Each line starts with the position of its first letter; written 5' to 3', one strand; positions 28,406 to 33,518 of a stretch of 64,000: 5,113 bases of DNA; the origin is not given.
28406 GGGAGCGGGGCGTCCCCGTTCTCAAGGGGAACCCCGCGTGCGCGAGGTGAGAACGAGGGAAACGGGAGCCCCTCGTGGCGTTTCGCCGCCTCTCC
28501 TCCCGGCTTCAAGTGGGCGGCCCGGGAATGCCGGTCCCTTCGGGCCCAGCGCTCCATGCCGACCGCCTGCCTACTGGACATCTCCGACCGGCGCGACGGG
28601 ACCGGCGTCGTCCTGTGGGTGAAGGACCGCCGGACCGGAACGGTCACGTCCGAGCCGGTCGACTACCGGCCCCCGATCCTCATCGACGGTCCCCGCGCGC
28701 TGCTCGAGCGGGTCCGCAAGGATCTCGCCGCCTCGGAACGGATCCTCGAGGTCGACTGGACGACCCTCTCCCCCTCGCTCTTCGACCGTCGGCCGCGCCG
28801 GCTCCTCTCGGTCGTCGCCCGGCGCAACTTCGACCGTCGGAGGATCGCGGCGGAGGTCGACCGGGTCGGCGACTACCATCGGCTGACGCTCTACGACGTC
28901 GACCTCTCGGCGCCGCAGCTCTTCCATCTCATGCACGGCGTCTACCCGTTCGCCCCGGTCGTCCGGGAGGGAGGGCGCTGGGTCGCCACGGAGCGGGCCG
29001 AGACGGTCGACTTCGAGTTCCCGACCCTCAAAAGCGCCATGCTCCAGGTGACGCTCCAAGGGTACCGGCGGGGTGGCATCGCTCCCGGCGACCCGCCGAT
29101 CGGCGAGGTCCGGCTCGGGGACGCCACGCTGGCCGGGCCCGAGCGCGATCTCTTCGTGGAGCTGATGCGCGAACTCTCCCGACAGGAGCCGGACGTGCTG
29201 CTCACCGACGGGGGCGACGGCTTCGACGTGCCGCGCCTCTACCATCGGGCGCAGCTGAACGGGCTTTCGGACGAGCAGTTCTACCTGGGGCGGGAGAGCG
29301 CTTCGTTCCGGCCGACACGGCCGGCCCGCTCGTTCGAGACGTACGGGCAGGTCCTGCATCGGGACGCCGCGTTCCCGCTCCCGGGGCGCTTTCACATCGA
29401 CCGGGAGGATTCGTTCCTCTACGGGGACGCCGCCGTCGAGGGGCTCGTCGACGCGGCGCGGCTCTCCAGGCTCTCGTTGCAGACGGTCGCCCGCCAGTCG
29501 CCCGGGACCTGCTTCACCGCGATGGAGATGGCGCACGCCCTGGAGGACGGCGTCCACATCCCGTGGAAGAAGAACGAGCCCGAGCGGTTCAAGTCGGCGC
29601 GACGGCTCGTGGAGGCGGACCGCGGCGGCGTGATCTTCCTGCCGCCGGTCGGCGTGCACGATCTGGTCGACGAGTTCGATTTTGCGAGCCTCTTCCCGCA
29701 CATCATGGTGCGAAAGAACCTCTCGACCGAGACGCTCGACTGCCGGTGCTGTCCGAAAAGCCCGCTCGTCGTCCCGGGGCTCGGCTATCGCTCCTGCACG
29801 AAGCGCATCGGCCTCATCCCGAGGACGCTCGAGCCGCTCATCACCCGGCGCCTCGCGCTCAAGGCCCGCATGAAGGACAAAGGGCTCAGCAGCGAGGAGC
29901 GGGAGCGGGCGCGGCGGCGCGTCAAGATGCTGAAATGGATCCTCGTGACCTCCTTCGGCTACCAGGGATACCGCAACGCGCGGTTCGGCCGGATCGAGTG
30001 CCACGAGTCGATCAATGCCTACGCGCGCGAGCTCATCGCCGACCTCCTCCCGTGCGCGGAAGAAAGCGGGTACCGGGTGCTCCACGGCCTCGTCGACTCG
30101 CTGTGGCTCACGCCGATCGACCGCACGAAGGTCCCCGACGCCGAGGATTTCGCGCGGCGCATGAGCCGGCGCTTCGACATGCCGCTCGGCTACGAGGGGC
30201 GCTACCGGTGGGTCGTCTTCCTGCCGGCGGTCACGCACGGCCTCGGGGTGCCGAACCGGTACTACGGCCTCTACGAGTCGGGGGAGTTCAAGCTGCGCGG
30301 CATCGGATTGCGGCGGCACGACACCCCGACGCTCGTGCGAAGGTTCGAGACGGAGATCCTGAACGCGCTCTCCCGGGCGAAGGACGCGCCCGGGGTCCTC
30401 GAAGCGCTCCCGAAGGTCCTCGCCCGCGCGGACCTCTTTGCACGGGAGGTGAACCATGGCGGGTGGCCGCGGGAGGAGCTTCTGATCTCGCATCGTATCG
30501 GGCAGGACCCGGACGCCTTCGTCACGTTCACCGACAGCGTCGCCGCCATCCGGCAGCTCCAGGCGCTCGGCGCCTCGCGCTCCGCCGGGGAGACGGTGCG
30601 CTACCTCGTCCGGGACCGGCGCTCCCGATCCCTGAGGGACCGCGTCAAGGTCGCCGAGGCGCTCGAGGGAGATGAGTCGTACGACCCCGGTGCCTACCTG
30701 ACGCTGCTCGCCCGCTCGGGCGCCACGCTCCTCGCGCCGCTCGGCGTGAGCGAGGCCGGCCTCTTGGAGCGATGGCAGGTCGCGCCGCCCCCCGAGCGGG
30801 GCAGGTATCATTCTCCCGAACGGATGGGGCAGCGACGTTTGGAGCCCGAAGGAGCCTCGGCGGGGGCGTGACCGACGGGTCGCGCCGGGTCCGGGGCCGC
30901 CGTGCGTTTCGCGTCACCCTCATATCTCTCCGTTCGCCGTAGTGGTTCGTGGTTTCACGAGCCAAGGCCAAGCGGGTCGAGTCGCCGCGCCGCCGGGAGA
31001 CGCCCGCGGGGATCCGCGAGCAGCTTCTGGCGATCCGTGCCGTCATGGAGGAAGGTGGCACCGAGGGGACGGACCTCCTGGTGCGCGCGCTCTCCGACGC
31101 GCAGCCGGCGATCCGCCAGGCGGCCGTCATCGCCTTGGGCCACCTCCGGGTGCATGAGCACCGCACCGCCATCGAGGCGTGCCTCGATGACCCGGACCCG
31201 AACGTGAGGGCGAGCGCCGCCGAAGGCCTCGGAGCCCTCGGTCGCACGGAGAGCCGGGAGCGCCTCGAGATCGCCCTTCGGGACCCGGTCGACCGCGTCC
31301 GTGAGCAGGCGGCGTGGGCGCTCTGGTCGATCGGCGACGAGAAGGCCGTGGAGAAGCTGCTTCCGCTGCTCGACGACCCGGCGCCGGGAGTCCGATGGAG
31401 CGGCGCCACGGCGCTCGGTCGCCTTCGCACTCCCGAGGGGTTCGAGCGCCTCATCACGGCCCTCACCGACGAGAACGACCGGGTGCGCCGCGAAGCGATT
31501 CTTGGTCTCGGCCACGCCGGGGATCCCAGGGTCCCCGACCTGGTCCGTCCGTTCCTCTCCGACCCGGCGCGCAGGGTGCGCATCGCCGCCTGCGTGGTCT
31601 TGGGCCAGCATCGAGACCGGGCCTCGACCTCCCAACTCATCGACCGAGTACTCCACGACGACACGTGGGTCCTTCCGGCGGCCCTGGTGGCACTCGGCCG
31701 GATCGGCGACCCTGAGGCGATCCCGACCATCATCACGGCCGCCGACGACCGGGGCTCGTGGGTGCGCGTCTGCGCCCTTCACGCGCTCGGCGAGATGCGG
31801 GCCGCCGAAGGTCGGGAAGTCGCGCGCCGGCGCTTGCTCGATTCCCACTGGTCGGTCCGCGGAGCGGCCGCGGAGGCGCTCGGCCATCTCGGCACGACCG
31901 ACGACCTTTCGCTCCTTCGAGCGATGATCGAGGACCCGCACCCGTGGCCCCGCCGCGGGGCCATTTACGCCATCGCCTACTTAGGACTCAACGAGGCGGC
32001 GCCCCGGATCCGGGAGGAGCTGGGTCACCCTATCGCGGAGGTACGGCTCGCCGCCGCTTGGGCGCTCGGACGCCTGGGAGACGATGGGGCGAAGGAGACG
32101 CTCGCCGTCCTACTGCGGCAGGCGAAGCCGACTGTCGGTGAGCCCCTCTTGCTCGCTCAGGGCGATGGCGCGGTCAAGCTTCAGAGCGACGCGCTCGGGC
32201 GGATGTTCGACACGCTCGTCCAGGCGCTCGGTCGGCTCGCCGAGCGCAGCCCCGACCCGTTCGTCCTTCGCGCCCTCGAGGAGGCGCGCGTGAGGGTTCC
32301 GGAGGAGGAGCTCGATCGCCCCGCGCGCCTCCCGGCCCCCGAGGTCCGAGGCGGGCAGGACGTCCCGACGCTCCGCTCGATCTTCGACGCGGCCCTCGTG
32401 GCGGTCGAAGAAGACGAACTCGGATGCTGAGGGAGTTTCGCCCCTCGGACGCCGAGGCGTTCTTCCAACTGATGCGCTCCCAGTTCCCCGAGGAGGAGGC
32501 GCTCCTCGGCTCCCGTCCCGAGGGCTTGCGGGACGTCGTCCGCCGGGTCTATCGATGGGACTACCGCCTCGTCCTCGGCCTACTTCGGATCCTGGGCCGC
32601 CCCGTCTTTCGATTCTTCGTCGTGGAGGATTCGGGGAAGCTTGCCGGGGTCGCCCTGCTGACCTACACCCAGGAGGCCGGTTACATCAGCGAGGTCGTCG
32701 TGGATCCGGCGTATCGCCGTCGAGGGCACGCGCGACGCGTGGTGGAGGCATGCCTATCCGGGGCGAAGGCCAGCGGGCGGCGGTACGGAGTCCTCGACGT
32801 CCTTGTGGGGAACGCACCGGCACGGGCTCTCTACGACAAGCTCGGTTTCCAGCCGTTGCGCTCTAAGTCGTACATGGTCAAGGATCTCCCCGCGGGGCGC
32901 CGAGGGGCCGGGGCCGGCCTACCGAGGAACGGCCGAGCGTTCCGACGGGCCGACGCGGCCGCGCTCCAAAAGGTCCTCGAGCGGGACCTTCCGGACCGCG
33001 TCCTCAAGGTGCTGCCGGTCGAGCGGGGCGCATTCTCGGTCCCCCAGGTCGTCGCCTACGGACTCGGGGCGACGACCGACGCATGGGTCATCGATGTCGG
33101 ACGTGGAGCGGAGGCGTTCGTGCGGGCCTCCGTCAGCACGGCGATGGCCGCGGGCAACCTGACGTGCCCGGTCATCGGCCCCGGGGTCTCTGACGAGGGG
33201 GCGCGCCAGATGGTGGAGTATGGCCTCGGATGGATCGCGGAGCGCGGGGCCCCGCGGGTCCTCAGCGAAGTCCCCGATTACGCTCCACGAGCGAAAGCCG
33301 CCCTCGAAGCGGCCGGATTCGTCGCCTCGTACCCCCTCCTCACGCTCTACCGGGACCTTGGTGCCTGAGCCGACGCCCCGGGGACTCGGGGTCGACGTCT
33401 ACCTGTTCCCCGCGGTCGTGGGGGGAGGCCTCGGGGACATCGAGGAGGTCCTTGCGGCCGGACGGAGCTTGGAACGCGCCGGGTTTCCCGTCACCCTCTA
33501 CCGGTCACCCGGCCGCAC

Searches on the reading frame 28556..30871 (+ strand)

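Call 70: search_protein_families(library=pfam, proteins=[window:28556-30871:+], max_evalue=0.00001)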
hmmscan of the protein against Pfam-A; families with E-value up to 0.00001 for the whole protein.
window:28556-30871:+ (771 aa): 1 family
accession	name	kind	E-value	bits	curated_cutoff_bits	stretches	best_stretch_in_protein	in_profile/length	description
PF00136.26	DNA_pol_B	-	4.4e-16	59.1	23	1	354-502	42-200/453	DNA polymerase family B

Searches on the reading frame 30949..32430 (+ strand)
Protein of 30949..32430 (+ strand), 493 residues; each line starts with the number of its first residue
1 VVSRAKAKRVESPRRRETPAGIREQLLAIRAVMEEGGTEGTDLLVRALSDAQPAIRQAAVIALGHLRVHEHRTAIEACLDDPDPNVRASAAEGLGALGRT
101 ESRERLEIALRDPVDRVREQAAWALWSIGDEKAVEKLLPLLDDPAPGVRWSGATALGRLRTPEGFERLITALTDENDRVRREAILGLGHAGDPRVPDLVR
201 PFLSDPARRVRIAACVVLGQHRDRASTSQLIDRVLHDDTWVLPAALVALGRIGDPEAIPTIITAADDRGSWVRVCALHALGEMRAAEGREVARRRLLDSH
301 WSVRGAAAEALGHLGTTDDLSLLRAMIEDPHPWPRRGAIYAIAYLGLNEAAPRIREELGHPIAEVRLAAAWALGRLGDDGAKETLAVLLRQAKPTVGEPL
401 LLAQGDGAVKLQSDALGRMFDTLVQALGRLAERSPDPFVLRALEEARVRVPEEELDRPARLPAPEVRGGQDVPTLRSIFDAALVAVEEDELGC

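Call 70: search_protein_families(library=pfam, proteins=[window:30949-32430:+], max_evalue=0.00001)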
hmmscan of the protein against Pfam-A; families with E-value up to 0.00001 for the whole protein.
window:30949-32430:+ (493 aa): 6 families
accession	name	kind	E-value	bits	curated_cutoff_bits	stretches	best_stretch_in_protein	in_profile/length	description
PF13646.12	HEAT_2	-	5.5e-110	360.3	27.7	10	75-156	5-87/88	HEAT repeats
PF02985.28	HEAT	-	3.6e-38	126.4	23.5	0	75-98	5-28/31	HEAT repeat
PF03130.22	HEAT_PBS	-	3.7e-31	104.5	20.9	0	244-267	4-27/27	PBS lyase HEAT-like repeat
PF13513.12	HEAT_EZ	-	1.4e-24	86.4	27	0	132-159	28-55/55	HEAT-like repeat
PF12717.13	Cnd1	-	6.5e-10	39.7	26.4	0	42-91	24-79/162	non-SMC mitotic condensation complex subunit 1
PF00514.29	Arm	-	2.2e-09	37.5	20.6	0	110-128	21-39/41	Armadillo/beta-catenin-like repeat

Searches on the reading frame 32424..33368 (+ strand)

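Call 75: search_protein_families(library=pfam, proteins=[window:32424-33368:+], max_evalue=0.00001)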
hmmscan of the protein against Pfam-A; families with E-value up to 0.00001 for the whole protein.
window:32424-33368:+ (314 aa): 5 families
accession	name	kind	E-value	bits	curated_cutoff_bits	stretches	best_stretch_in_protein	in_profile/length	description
PF00583.31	Acetyltransf_1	-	1.3e-16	61.4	20.7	1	58-142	29-116/116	Acetyltransferase (GNAT) family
PF13508.13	Acetyltransf_7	-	1.3e-13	51.5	27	1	63-144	4-84/84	Acetyltransferase (GNAT) domain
PF13673.13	Acetyltransf_10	-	8.3e-10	39.2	23.6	1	62-147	31-112/128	Acetyltransferase (GNAT) domain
PF08445.16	FR47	-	3.1e-09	37.1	22.1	1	82-147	18-82/86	FR47-like protein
PF13302.13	Acetyltransf_3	-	3.3e-06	28.3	25.4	0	2-143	4-138/138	Acetyltransferase (GNAT) domain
